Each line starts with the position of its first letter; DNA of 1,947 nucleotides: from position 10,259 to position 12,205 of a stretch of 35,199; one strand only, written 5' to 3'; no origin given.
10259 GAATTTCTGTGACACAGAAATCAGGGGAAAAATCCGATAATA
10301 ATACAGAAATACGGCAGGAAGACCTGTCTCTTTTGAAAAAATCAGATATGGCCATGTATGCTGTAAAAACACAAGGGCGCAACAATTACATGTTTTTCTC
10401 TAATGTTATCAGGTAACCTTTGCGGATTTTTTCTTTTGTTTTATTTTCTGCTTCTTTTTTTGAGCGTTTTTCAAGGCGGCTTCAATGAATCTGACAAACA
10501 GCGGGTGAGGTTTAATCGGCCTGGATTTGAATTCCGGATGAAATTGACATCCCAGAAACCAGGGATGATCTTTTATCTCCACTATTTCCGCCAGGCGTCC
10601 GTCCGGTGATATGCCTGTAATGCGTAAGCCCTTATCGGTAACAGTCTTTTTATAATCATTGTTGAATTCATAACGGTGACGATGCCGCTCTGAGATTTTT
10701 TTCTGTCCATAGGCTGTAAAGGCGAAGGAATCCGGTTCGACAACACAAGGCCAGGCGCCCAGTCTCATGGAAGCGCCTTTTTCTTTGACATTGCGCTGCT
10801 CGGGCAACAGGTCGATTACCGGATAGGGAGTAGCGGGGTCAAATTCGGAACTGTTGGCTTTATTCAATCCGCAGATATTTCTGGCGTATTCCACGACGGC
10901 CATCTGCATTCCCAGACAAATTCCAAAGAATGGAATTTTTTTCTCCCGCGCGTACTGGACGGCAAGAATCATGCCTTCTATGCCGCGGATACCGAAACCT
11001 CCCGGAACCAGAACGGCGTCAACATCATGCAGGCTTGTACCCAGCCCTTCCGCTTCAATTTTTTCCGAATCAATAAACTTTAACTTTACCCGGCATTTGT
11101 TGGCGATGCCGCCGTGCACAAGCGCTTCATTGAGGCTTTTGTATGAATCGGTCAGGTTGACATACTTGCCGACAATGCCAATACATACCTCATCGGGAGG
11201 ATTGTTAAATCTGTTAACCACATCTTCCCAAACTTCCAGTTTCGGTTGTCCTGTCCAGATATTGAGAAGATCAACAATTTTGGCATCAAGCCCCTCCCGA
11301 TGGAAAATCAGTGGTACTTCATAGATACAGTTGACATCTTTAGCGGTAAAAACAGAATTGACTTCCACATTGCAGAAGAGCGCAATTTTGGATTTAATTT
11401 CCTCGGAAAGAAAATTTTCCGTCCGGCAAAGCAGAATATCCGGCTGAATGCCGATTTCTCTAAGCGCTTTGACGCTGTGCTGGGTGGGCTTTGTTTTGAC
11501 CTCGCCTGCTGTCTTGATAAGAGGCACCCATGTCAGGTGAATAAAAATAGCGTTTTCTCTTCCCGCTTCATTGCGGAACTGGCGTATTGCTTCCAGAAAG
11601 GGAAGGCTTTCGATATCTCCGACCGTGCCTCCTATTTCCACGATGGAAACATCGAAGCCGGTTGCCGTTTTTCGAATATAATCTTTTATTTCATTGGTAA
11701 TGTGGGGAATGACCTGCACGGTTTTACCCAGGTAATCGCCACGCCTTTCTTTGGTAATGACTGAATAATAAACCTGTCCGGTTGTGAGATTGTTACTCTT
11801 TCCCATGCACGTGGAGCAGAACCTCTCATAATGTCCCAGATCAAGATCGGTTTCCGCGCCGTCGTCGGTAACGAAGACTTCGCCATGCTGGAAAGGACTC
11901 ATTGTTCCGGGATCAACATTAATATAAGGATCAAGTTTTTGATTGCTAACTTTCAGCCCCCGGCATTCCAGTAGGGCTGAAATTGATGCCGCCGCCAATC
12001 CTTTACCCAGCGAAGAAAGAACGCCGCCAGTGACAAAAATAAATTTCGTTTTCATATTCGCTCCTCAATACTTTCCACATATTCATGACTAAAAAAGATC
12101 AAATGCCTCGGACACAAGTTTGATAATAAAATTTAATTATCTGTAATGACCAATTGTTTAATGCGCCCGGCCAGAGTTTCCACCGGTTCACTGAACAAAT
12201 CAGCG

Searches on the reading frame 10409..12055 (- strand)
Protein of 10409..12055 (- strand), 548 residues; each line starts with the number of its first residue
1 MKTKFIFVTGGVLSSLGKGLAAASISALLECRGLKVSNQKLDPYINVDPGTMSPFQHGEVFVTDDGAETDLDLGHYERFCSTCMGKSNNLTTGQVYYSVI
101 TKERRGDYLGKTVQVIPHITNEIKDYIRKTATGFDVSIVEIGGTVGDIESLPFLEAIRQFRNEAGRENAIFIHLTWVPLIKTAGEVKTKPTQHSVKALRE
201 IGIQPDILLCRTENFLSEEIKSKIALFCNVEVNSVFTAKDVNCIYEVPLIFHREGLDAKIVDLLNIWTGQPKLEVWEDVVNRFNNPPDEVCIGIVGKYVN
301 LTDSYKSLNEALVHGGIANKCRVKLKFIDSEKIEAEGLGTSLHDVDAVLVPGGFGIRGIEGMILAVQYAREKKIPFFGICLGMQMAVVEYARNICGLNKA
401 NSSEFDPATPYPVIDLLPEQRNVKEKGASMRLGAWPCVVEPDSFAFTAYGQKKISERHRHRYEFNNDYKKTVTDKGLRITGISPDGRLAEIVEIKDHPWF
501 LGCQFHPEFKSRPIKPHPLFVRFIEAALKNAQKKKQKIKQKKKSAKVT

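Call 3: search_protein_families(library=pfam, proteins=[window:10409-12055:-], max_evalue=0.01)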
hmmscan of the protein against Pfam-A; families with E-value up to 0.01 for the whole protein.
window:10409-12055:- (548 aa): 3 families
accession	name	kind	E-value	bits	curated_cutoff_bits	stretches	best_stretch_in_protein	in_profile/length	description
PF06418.20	CTP_synth_N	-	6.5e-126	419.5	26.1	1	4-266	1-265/265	CTP synthase N-terminus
PF00117.34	GATase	-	7.7e-40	137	22.8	1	301-525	2-189/190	Glutamine amidotransferase class-I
PF07722.19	Peptidase_C26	-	9.7e-09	35.7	20.5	1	366-508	98-219/219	Peptidase C26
